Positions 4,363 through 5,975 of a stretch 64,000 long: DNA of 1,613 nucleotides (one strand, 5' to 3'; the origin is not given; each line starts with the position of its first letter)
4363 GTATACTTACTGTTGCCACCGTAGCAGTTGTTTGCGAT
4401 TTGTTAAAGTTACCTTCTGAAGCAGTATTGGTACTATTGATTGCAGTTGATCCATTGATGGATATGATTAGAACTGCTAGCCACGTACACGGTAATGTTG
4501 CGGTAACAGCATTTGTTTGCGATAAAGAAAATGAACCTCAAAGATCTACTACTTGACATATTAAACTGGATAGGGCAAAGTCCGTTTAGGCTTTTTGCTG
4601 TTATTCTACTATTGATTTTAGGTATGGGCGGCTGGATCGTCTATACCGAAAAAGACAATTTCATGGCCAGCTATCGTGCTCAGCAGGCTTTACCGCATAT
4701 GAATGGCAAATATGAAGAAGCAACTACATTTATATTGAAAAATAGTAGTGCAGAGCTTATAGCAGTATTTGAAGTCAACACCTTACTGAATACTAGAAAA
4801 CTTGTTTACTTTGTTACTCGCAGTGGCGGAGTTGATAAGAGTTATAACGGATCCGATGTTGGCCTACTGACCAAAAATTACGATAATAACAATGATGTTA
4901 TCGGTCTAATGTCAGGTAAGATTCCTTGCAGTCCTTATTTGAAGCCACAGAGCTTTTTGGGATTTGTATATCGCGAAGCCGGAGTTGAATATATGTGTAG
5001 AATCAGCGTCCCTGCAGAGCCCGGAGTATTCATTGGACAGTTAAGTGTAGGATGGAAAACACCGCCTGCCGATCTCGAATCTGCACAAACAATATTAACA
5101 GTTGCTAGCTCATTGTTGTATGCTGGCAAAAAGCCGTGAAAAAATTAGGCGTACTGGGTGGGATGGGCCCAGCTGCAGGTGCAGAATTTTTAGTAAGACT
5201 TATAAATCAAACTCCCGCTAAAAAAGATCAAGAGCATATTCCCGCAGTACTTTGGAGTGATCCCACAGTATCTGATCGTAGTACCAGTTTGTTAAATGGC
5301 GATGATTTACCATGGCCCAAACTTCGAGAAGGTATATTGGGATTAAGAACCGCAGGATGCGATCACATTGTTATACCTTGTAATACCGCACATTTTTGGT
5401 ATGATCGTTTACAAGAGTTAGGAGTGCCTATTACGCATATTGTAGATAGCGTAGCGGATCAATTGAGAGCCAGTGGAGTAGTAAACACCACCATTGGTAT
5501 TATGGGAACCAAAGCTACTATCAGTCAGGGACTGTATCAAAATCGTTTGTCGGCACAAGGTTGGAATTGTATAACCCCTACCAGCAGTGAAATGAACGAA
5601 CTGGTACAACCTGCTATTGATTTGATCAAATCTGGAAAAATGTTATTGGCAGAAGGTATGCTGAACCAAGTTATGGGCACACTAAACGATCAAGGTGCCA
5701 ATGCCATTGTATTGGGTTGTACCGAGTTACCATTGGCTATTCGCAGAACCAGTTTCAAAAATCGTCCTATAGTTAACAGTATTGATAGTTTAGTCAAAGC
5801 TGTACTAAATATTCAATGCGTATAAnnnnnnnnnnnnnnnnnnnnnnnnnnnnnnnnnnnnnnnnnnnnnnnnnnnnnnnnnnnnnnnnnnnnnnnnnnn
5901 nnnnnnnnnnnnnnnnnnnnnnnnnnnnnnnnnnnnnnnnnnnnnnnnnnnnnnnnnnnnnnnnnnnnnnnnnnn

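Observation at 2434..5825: Late operon coupling amino-acid sensing/uptake and an Asp/Glu racemase to a holin-T-like protein: candidate D-amino-acid lysis-timing system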

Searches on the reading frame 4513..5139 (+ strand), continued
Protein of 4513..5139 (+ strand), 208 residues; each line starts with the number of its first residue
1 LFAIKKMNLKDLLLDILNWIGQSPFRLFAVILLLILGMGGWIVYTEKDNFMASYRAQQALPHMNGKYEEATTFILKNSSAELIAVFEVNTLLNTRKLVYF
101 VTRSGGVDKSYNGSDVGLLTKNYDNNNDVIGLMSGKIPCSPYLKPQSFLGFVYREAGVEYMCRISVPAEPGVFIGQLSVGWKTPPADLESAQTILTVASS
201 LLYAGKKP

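Call 69: find_encoding_contigs(protein=P0170, flank=5000, max_places=2)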
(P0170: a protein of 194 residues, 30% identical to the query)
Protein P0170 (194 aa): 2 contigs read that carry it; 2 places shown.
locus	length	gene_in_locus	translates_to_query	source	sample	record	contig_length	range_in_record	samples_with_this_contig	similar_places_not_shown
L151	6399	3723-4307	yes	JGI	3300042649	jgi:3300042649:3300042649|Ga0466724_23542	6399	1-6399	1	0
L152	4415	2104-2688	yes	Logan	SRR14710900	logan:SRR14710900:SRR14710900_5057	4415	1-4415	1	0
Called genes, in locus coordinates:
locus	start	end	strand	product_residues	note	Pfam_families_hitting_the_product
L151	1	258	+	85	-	?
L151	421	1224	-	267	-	PF13276:HTH_21, PF00665:rve, PF13683:rve_3, PF13333:rve_2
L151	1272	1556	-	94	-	PF01527:HTH_Tnp_1, PF13542:HTH_Tnp_ISL3 (weak), PF13384:HTH_23 (weak)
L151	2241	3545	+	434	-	PF02369:Big_1, PF09134:Invasin_D3, PF02369:Big_1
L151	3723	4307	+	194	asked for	-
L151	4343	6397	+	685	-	?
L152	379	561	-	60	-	-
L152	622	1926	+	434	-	PF02369:Big_1, PF09134:Invasin_D3, PF02369:Big_1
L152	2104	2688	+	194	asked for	-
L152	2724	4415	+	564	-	?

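Call 82: search_protein_families(library=pfam, proteins=[L022:1119-1592:+, L022:2214-2813:+, L022:2794-3417:+, L022:3345-4703:+, L022:880-1122:+, L030:7311-8063:+, L030:8060-8341:+, L012:6620-7528:+, L012:7492-8313:+, L041:6604-8739:+], max_evalue=0.01)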
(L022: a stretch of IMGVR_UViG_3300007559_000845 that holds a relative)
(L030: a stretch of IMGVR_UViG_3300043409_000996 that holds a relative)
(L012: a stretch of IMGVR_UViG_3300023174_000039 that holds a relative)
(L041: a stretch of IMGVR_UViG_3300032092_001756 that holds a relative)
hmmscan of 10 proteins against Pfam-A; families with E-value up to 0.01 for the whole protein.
L022:1119-1592:+ (157 aa): 0 families

L022:2214-2813:+ (199 aa): 0 families

L022:2794-3417:+ (207 aa): 1 family
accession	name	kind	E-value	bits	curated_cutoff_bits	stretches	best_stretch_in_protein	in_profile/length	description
PF00596.27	Aldolase_II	-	1.4e-27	97.2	22.2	1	4-201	2-182/183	Class II Aldolase and Adducin N-terminal domain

L022:3345-4703:+ (452 aa): 3 families
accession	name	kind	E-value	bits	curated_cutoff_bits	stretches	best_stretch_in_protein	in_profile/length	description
PF03237.21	Terminase_6N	-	5.9e-15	55.9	22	1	88-285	4-211/215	Terminase large subunit, T4likevirus-type, N-terminal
PF17289.8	Terminase_6C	-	9.2e-05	22.9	22.6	1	303-447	2-152/155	Terminase RNaseH-like domain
PF17288.8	Terminase_3C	-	0.00018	22.3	26.7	1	309-447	6-153/155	Terminase RNAseH like domain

L022:880-1122:+ (80 aa): 0 families

L030:7311-8063:+ (250 aa): 0 families

L030:8060-8341:+ (93 aa): 0 families

L012:6620-7528:+ (302 aa): 1 family
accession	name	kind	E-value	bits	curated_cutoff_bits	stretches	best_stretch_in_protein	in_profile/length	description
PF21722.4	Gly_rich_2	-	3.7e-16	60.3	24.3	1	26-265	12-225/226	Glycine-rich domain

L012:7492-8313:+ (273 aa): 1 family
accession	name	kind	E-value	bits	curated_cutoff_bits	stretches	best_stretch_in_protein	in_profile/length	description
PF10118.14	Metal_hydrol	-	5.7e-74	249.4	33.2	1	21-261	5-246/247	Predicted metal-dependent hydrolase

L041:6604-8739:+ (711 aa): 1 family
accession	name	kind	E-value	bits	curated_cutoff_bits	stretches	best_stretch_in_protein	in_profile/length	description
PF07691.17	PA14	-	9.4e-09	35.7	24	1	37-81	41-85/147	PA14 domain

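Call 95: search_protein_families(library=phrogs, proteins=[L067:1271-1642:+, L060:6617-6883:+, L030:8060-8341:+, L149:1608-2132:+, L150:767-1015:+, L150:1038-1412:+], max_evalue=0.001)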
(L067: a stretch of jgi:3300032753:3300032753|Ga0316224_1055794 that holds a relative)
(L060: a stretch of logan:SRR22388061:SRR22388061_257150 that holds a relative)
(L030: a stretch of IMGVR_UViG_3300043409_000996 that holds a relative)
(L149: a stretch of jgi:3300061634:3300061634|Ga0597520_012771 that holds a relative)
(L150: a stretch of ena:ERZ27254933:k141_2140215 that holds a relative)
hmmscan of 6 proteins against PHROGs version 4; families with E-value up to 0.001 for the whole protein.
L067:1271-1642:+ (124 aa): 3 families
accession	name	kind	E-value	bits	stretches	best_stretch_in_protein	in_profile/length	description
phrog_315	-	lysis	1.8e-34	120.3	1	3-122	333-445/677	endolysin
phrog_12853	-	unknown function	1.6e-19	71.6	1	4-121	2-129/131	-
phrog_24205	-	unknown function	0.00087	20.2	0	4-32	2-30/45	-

L060:6617-6883:+ (88 aa): 0 families

L030:8060-8341:+ (93 aa): 0 families

L149:1608-2132:+ (174 aa): 1 family
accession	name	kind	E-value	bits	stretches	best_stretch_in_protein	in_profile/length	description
phrog_1544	-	unknown function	3.2e-26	93.3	1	2-168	5-192/200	-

L150:767-1015:+ (82 aa): 1 family
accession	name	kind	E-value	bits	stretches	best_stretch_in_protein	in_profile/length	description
phrog_402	-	unknown function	1e-07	32.8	1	14-66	3-55/58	-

L150:1038-1412:+ (124 aa): 0 families

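Call 110: fold_search(model_id=the predicted structure, library=viral)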
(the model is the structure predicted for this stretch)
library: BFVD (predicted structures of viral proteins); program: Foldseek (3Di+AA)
matches with E <= 10: 500; with E <= 0.001: 29
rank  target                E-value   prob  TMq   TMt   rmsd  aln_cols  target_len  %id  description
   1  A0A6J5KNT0            1.2e-32  1.00  0.79  0.81   3.3       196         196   63  Uncharacterized protein [uncultured Caudovirales phage]
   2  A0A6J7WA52            5.8e-20  1.00  0.79  0.67   3.8       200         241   23  Uncharacterized protein [uncultured Caudovirales phage]
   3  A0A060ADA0            1.5e-16  1.00  0.64  0.67   7.7       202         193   23  (no name in the UniProt tables at hand)
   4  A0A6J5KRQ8            4.4e-07  1.00  0.51  0.46   9.5       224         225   14  GAF domain-containing protein [uncultured Caudovirales phage]
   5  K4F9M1                6.9e-07  1.00  0.49  0.47   7.5       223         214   11  Uncharacterized protein [Cronobacter phage vB_CsaM_GAP32]
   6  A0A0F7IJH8            7.8e-07  1.00  0.52  0.51   7.5       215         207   11  Uncharacterized protein [Polaribacter phage P12002L]
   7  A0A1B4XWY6            4.6e-06  1.00  0.52  0.55   9.3       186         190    9  Uncharacterized protein [Tenacibaculum phage pT24]
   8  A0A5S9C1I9            6.7e-06  1.00  0.51  0.48   8.3       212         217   14  Uncharacterized protein [Tenacibaculum phage PTm5]
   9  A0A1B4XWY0            8.1e-06  1.00  0.53  0.54   6.7       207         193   12  Uncharacterized protein [Tenacibaculum phage pT24]
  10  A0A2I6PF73            1.0e-05  1.00  0.45  0.44   9.2       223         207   15  Holin [Proteus phage phiP4-3]
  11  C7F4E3                1.1e-05  1.00  0.44  0.41  10.6       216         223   13  (no name in the UniProt tables at hand)
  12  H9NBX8                1.1e-05  1.00  0.47  0.47   9.8       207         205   10  (no name in the UniProt tables at hand)
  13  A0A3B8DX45            1.5e-05  1.00  0.43  0.41  13.4       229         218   13  Class III holin [Proteus phage Stubb]
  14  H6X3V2                2.7e-05  1.00  0.36  0.35  15.2       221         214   12  Uncharacterized protein [Klebsiella phage vB_KleM_RaK2]
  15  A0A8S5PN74            4.7e-05  1.00  0.49  0.44  11.0       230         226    7  Uncharacterized protein [Myoviridae sp. ctwwN25]
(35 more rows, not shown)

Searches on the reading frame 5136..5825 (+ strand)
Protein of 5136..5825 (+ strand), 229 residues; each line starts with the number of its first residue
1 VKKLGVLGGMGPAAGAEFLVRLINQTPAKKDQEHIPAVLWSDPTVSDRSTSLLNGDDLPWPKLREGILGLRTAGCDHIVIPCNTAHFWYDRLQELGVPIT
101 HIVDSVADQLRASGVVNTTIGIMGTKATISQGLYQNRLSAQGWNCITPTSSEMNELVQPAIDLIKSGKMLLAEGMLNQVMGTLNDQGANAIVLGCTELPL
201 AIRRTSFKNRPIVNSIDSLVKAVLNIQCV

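Call 3: search_protein_families(library=pfam, proteins=[window:5136-5825:+], max_evalue=0.01)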
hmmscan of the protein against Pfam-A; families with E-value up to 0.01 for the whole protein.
window:5136-5825:+ (229 aa): 1 family
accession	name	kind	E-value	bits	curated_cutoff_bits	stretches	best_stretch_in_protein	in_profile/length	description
PF01177.27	Asp_Glu_race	-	7e-37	127.7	31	1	7-222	1-210/211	Asp/Glu/Hydantoin racemase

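Call 9: search_protein_families(library=phrogs, proteins=[window:5136-5825:+], max_evalue=0.01)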
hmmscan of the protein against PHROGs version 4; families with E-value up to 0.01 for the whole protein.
window:5136-5825:+ (229 aa): 1 family
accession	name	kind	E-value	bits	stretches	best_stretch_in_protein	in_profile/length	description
phrog_34473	-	unknown function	8.1e-29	101.9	1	1-206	2-211/242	-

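Call 50: search_protein_families(library=ncbifam, proteins=[window:5136-5825:+], max_evalue=0.001)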
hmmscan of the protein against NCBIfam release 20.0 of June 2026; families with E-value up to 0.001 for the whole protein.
window:5136-5825:+ (229 aa): 5 families
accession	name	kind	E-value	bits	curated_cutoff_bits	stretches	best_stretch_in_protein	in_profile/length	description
NF052483.1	racemase_CuyB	equivalog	1.6e-64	217.9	190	1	4-225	1-223/225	cysteate racemase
TIGR00035.1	asp_race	subfamily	1.8e-46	158.7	93.1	1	2-218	3-218/236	amino acid racemase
NF007569.0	PRK10200.1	equivalog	6.6e-16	58.7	417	1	1-205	1-207/230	aspartate/glutamate racemase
TIGR00067.1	glut_race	equivalog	2.1e-09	37.2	146.65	1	77-200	64-185/251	glutamate racemase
NF002035.0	PRK00865.1-3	equivalog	1.5e-08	34.6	328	1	76-203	67-192/267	glutamate racemase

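Call 61: find_related_loci(query=A3, collection=genome_contigs, flank=8000)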
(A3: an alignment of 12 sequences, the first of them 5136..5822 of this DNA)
Query A3 (229 aa) in genome_contigs; peptide patterns used: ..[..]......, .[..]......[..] (x = any residue, [..] = any of these).
600 stretches matched a pattern (row limit reached: there are more); 581 encode a relative of the query (tblastn E <= 1e-3); the best 80 are kept; 80 distinct loci.
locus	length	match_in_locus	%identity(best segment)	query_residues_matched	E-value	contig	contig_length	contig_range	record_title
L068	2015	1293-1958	52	2-222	4e-73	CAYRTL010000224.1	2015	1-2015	MAG TPA_asm: uncultured Acetobacteraceae bacterium isolate SRP272529_co1_156 genome assembly, contig: NODE_128409_length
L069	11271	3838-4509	51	2-224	2e-69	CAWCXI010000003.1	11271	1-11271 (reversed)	MAG: uncultured Alphaproteobacteria bacterium isolate MFD06714.bin.2.86 genome assembly, contig: contig_107720, whole ge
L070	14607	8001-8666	52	2-222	2e-69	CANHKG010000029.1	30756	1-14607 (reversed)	MAG: Rhodospirillales bacterium isolate RE-23may17-764 genome assembly, contig: RE-23may17-C3457, whole genome shotgun s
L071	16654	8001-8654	51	2-217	3e-68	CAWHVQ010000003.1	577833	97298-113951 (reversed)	MAG: uncultured Alphaproteobacteria bacterium isolate MFD04463.bin.2.77 genome assembly, contig: contig_11210, whole gen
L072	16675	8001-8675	50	2-225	9e-68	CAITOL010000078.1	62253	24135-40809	MAG: uncultured Rhodospirillales bacterium isolate Umea2p3_bin-0063 genome assembly, contig: bin-0063:078/202, whole gen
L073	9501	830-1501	49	4-224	4e-67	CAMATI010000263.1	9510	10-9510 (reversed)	MAG: Asaia bogorensis isolate LH-05nov19-239 genome assembly, contig: LH-05nov19-C18188, whole genome shotgun sequence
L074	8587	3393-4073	49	2-225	4e-67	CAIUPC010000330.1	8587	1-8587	MAG: uncultured Acetobacteraceae bacterium isolate VK_bin-0268 genome assembly, contig: bin-0268:330/922, whole genome s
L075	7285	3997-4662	49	4-224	6e-67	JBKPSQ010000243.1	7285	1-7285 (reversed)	MAG: Pseudomonadota bacterium isolate GS_EKS_MAG_00018 GS_EKS_000001855835, whole genome shotgun sequence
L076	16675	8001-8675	49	2-225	1e-66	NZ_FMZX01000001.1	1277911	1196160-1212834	Belnapia rosea strain CPCC 100156, whole genome shotgun sequence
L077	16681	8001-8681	49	2-225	1e-66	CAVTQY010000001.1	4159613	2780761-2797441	MAG: uncultured proteobacterium isolate MFD09603.bin.1.8 genome assembly, contig: contig_421, whole genome shotgun seque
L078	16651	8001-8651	49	2-217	2e-66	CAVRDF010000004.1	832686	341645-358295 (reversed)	MAG: uncultured Alphaproteobacteria bacterium isolate MFD01213.bin.2.33 genome assembly, contig: contig_2919, whole geno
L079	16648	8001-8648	52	4-219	2e-66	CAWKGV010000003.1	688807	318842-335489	MAG: uncultured proteobacterium isolate MFD09603.bin.1.255 genome assembly, contig: contig_1921, whole genome shotgun se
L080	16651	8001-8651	48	2-217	5e-66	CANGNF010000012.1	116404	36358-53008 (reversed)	MAG: Acetobacteraceae bacterium isolate Jr-7aug17-12 genome assembly, contig: Jr-7aug17-C207, whole genome shotgun seque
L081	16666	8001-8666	49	4-224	7e-66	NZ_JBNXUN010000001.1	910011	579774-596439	Falsiroseomonas sp. HC035 1, whole genome shotgun sequence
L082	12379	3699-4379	49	2-225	4e-65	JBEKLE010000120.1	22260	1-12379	MAG: Rhodopila sp. isolate SPRUCE 363 SPRUCE_363_120, whole genome shotgun sequence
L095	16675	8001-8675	46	2-224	1e-62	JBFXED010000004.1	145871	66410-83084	MAG: Alphaproteobacteria bacterium isolate CA_2019_TPIn_108 NODE_402_length_145871_cov_6.265356_TPIn, whole genome shotg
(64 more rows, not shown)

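Call 65: search_protein_families(library=pfam, proteins=[L095:5764-7992:+, L095:8711-10183:-, L095:10140-11066:-, L095:4389-5717:+, L095:4545-5675:-, L095:12560-13489:+, L076:5714-7033:+, L076:7189-7977:+, L076:9124-10200:-, L076:9943-10788:+], max_evalue=0.00001)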
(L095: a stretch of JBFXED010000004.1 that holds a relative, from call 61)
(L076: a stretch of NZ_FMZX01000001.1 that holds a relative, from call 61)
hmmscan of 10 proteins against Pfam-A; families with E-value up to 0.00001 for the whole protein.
L095:5764-7992:+ (742 aa): 5 families
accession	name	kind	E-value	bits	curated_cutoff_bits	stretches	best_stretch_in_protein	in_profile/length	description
PF00211.25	Guanylate_cyc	-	1.4e-21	77.3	21.9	1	478-660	6-181/183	Adenylate and Guanylate cyclase catalytic domain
PF02743.24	dCache_1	-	2.6e-20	73.4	45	1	206-364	91-239/240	Cache domain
PF22673.2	MCP-like_PDC_1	-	1.2e-08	35.8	27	1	183-268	30-112/113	Methyl-accepting chemotaxis protein-like, first PDC sensor domain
PF17201.10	Cache_3-Cache_2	-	8.1e-08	32.3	27.7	1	240-379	160-297/299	Cache 3/Cache 2 fusion domain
PF00672.30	HAMP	-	9.1e-07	29.5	25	1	400-451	2-52/53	HAMP domain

L095:8711-10183:- (490 aa): 1 family
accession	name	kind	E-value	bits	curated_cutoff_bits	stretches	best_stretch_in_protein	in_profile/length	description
PF00375.23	SDF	-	8.1e-68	229.6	27.9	1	61-465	3-384/387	Sodium:dicarboxylate symporter family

L095:10140-11066:- (308 aa): 2 families
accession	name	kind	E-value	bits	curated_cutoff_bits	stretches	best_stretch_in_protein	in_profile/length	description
PF00497.25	SBP_bac_3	-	3.9e-17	62.7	26.4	1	76-283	3-110/132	Bacterial extracellular solute-binding proteins, family 3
PF10613.14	Lig_chan-Glu_bd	-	3.1e-07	30.9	30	1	78-166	6-111/115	Ligated ion channel L-glutamate- and glycine-binding site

L095:4389-5717:+ (442 aa): 0 families

L095:4545-5675:- (376 aa): 2 families
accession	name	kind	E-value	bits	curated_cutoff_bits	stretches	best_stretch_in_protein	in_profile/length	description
PF01168.26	Ala_racemase_N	-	5.8e-24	85.5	24.1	1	17-240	5-218/220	Alanine racemase, N-terminal domain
PF14031.13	D-ser_dehydrat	-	6.4e-21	75.3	22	1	255-359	1-96/97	Putative serine dehydratase domain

L095:12560-13489:+ (309 aa): 3 families
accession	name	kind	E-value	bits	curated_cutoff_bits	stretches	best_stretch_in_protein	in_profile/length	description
PF13561.12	adh_short_C2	-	4.7e-61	206.8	27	1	63-300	1-236/236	Enoyl-(Acyl carrier protein) reductase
PF00106.31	adh_short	-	1.4e-54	185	26.6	1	59-247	3-191/195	short chain dehydrogenase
PF08659.16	KR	-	5.5e-16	59.4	22.6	1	60-216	4-160/180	KR domain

L076:5714-7033:+ (439 aa): 1 family
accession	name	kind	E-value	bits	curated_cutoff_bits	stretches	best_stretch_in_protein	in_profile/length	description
PF00285.26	Citrate_synt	-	8.1e-144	479.5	27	1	56-421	2-357/357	Citrate synthase, C-terminal domain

L076:7189-7977:+ (262 aa): 0 families

L076:9124-10200:- (358 aa): 1 family
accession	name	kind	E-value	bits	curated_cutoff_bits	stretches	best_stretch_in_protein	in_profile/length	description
PF00180.25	Iso_dh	-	1.3e-88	298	27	1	9-351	2-348/348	Isocitrate/isopropylmalate dehydrogenase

L076:9943-10788:+ (281 aa): 0 families

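Call 77: search_dna_similar(query=window:5136-5825:+, collection=phages, mode=protein, max_evalue=0.00001, max_rows=20)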
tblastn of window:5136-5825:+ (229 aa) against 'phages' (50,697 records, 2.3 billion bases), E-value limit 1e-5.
Records with a match: 14; places in all: 14; records where one place covers at least 80% of the query: 13.
Best place of each record, by identity: <60% 14.
By first word of the organism name: Bacteriophage 6; Salmonella 3; Listeria 2; Acinetobacter 2; Escherichia 1.
By host as written in the record: - 8; Homo sapiens 2; Listeria monocytogenes 2; Salmonella enterica subsp. enterica serovar Kentucky 1; Escherichia coli O157:H7 ATCC 43895 1.
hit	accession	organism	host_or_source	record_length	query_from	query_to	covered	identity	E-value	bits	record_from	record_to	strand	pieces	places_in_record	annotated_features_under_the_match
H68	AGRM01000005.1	Salmonella enterica subsp. houtenae str. ATCC BAA-1581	Homo sapiens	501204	4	225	97%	37.1%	5e-36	139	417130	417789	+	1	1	aspartate racemase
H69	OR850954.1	Salmonella phage S.Kent 1-2-1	Salmonella enterica subsp. enterica ...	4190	4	225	97%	36.6%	3e-36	140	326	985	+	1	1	record has no annotation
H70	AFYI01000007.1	Salmonella enterica subsp. enterica serovar Infantis str. ...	Homo sapiens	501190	4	225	97%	36.6%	5e-36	139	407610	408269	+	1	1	aspartate racemase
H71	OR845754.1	Escherichia phage ECO95 1-6-1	Escherichia coli O157:H7 ATCC 43895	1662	10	225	94%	35.8%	2e-33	130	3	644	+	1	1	record has no annotation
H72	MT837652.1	Bacteriophage sp.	human fecal samples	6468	2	226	98%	33.5%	1e-32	130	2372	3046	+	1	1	record has no annotation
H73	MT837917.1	Bacteriophage sp.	human fecal samples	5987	1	225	98%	31.3%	8e-30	122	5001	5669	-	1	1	record has no annotation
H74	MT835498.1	Bacteriophage sp.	human fecal samples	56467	2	226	98%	30.4%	5e-33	131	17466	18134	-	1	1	record has no annotation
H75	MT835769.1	Bacteriophage sp.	human fecal samples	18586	2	202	88%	33.0%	3e-29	120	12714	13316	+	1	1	record has no annotation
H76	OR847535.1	Listeria phage LM 4-11-1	Listeria monocytogenes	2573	4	215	93%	29.8%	5e-22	99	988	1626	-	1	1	record has no annotation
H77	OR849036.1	Listeria phage LM 4-14-1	Listeria monocytogenes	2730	4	215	93%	29.8%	5e-22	99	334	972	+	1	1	record has no annotation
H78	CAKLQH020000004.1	Acinetobacter phage MD-2021a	not known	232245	1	226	99%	24.5%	4e-9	62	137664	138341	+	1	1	ygeA: aspartate racemase family protein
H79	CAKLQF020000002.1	Acinetobacter phage MD-2021a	not known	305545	1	226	99%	24.5%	4e-9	62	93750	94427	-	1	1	ygeA: aspartate racemase family protein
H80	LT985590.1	Bacteriophage sp.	-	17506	4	198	85%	27.9%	6e-19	91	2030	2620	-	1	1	record has no annotation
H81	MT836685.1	Bacteriophage sp.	human fecal samples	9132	70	200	57%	28.1%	4e-6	53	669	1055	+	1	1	record has no annotation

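Call 84: search_solved_structures(query=window:5136-5822:+, max_evalue=0.00001, show_alignments=0)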
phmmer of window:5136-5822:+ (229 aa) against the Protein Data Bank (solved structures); distinct sequences matched with E-value up to 0.00001: 18.
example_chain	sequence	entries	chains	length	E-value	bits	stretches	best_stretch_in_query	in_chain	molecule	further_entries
3s7z_A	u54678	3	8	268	2.9e-39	138.2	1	3-224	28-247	Putative aspartate racemase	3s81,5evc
1jfl_A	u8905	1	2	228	1.1e-38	136.3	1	1-224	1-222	ASPARTATE RACEMASE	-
2dx7_A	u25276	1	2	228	2.1e-37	132.2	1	1-224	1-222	aspartate racemase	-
5b19_A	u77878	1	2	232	8.8e-30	107.2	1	3-224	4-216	Aspartate racemase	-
2zsk_A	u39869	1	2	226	7.1e-18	68.3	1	1-205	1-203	226aa long hypothetical aspartate racemase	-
5hqt_A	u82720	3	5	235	3.1e-17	66.2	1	1-203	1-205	aspartate/glutamate racemase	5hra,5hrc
5ell_A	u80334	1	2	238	3.3e-17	66.1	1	1-203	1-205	Asp/Glu_racemase family protein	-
3ojc_A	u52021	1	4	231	3.3e-16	62.8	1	1-204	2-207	Putative aspartate/glutamate racemase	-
5elm_A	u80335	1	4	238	8.3e-16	61.5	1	1-203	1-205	Asp/Glu_racemase family protein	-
5wxx_A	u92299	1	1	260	1.3e-11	47.9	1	4-222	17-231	McyF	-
1iu9_A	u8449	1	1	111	9.6e-11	45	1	119-208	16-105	aspartate racemase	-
5xnk_A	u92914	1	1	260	3e-10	43.4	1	4-222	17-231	McyF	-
9lyd_Q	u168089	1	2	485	6.1e-10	42.3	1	101-208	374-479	G-protein coupled receptor 3,Aspartate racemase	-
5wxy_A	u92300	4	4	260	7.5e-09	38.8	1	4-222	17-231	McyF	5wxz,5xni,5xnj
1b73_A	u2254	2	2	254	1.4e-08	37.9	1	70-204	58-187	GLUTAMATE RACEMASE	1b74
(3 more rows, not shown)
